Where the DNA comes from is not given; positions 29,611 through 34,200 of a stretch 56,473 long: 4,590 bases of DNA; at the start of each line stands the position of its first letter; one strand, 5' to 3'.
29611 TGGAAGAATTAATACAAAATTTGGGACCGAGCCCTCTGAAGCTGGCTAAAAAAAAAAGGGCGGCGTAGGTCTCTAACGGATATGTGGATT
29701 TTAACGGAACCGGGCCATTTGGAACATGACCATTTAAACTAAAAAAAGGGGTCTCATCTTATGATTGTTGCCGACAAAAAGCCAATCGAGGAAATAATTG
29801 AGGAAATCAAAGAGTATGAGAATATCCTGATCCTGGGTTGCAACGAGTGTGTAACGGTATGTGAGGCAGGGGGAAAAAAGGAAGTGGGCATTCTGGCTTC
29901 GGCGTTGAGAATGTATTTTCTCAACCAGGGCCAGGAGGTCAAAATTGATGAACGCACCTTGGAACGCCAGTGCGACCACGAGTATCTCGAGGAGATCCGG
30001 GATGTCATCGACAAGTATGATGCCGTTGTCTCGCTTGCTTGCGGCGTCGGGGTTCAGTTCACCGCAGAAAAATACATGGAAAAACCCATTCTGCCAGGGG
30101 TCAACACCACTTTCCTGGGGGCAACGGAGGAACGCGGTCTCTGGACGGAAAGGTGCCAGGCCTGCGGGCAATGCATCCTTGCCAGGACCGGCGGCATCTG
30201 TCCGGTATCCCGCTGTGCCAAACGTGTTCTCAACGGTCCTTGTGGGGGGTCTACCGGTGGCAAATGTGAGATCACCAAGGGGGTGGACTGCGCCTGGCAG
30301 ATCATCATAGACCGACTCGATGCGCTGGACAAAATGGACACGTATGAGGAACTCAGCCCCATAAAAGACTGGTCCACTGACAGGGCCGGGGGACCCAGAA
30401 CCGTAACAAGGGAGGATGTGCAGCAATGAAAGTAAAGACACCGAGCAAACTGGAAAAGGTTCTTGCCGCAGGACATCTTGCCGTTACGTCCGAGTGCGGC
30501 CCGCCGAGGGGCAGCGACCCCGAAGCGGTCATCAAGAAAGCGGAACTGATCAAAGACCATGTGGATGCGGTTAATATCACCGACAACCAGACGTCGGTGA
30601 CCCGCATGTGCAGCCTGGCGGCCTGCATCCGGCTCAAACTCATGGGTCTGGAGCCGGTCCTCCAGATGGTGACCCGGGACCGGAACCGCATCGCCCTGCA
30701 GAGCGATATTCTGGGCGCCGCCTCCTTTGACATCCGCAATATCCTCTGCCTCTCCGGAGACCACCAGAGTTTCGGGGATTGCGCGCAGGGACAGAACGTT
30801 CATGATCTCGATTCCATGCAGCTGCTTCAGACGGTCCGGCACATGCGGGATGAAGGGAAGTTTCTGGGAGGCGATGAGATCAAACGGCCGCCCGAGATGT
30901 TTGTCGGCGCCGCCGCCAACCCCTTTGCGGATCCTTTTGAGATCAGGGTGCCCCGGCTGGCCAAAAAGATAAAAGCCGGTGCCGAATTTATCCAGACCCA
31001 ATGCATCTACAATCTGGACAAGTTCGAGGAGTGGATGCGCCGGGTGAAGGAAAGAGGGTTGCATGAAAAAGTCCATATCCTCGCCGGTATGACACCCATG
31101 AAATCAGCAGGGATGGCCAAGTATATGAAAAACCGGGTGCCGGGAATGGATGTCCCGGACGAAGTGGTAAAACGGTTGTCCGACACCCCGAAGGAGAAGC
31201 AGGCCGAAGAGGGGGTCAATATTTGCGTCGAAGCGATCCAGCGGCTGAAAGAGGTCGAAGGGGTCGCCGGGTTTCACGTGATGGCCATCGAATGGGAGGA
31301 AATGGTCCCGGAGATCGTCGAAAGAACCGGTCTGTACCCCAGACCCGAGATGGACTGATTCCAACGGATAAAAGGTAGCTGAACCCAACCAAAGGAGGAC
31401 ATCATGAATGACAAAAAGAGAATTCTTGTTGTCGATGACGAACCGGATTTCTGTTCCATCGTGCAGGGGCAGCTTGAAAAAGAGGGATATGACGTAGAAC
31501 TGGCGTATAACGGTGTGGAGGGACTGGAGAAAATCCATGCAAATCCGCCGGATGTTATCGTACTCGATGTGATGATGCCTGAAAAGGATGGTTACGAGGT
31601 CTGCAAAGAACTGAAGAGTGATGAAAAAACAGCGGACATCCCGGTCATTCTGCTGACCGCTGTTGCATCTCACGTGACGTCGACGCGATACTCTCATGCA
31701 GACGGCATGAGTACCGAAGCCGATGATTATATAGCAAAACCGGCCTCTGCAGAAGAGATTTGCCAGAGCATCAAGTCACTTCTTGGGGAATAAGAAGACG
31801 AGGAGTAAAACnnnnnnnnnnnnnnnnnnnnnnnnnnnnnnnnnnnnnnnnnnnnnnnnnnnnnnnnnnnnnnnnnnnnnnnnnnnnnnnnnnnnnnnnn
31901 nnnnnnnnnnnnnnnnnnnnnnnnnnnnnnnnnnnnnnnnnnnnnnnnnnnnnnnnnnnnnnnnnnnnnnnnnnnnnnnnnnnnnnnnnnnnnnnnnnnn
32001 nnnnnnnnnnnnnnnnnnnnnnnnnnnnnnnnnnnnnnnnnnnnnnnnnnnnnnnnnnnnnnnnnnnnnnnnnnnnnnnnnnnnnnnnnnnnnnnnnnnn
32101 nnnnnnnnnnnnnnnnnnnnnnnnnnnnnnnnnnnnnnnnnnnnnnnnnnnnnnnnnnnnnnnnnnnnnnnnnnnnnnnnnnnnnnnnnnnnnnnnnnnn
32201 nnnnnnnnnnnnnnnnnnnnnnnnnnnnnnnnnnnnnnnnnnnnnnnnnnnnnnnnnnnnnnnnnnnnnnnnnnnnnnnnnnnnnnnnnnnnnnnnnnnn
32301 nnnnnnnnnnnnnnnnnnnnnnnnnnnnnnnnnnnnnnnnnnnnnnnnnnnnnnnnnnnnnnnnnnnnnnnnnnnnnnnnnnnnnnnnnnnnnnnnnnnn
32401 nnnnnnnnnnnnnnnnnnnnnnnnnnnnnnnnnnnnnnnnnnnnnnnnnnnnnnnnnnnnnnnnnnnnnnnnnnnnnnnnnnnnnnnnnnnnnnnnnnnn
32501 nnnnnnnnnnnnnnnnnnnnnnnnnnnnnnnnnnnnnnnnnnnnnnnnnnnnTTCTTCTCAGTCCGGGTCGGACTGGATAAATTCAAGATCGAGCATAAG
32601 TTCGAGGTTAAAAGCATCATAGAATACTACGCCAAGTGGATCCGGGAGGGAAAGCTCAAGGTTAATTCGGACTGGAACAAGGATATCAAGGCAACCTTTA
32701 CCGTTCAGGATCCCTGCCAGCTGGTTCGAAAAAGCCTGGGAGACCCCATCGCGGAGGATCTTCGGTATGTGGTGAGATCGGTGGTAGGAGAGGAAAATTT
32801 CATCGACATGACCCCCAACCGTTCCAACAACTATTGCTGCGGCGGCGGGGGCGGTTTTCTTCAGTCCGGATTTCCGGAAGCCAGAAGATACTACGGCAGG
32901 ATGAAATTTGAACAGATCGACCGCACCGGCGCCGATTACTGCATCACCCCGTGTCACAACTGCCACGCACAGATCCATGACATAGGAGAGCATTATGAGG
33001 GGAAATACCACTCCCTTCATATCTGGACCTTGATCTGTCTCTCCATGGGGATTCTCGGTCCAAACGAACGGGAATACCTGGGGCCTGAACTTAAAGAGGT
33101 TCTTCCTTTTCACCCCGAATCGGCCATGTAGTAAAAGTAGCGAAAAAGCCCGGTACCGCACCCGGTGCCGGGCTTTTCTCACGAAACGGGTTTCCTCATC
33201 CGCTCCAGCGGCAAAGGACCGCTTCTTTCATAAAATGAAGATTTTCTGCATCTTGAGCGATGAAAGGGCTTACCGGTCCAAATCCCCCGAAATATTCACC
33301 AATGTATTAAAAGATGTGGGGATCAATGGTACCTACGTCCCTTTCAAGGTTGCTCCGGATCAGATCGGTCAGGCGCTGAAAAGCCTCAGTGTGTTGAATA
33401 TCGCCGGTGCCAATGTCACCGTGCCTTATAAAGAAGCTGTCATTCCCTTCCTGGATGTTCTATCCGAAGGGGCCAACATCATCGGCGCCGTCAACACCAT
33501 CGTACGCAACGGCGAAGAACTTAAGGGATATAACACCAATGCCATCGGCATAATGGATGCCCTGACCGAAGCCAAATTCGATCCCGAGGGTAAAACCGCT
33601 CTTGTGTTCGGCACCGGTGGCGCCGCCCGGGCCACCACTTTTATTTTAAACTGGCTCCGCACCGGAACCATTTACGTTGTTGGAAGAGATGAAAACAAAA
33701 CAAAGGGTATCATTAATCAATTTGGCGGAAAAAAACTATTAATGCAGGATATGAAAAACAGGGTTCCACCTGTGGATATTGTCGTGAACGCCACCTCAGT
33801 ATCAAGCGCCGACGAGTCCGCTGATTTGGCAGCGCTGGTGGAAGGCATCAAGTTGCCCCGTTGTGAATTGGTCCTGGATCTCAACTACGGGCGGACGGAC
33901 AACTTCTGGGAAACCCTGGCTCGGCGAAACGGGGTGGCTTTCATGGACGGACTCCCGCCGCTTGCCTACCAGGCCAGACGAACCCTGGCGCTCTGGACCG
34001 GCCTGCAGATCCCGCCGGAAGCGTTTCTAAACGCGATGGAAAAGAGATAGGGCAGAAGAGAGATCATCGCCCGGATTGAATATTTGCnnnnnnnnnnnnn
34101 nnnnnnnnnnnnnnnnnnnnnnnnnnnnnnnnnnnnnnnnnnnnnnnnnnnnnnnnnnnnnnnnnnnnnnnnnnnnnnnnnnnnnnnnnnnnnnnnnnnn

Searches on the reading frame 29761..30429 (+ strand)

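Call 11: search_protein_families(library=pfam, proteins=[window:29761-30429:+], max_evalue=0.0001)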
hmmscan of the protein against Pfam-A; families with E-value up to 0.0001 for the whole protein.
window:29761-30429:+ (222 aa): 1 family
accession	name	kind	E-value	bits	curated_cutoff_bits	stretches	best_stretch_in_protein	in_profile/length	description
PF12225.13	DUF5981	-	1.3e-35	121.3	23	1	112-205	2-95/95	Methylene-tetrahydrofolate reductase C terminal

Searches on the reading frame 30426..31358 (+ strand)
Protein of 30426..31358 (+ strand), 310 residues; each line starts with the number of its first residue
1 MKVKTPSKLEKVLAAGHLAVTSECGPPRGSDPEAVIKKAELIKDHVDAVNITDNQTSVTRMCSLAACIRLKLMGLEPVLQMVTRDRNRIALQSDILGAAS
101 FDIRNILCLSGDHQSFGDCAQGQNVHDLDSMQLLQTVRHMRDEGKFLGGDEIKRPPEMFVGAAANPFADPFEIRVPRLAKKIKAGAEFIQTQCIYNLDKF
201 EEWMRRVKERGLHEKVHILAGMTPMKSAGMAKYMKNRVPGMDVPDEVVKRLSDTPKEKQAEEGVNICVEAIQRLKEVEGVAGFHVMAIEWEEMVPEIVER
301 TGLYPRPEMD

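Call 11: search_protein_families(library=pfam, proteins=[window:30426-31358:+], max_evalue=0.0001)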
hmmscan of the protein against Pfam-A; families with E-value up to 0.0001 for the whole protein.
window:30426-31358:+ (310 aa): 1 family
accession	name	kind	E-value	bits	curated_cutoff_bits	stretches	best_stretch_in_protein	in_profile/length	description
PF02219.23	MTHFR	-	3.9e-39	135.2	24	1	8-302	1-287/287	Methylenetetrahydrofolate reductase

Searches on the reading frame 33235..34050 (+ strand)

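Call 11: search_protein_families(library=pfam, proteins=[window:33235-34050:+], max_evalue=0.0001)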
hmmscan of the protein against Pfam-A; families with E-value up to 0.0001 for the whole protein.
window:33235-34050:+ (271 aa): 2 families
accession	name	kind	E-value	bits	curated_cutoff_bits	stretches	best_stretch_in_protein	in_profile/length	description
PF08501.16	Shikimate_dh_N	-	3.2e-24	85.4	27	1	14-89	8-83/83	Shikimate dehydrogenase substrate binding domain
PF01488.26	Shikimate_DH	-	1.2e-06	29.1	24.3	1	112-190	4-86/138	Shikimate / quinate 5-dehydrogenase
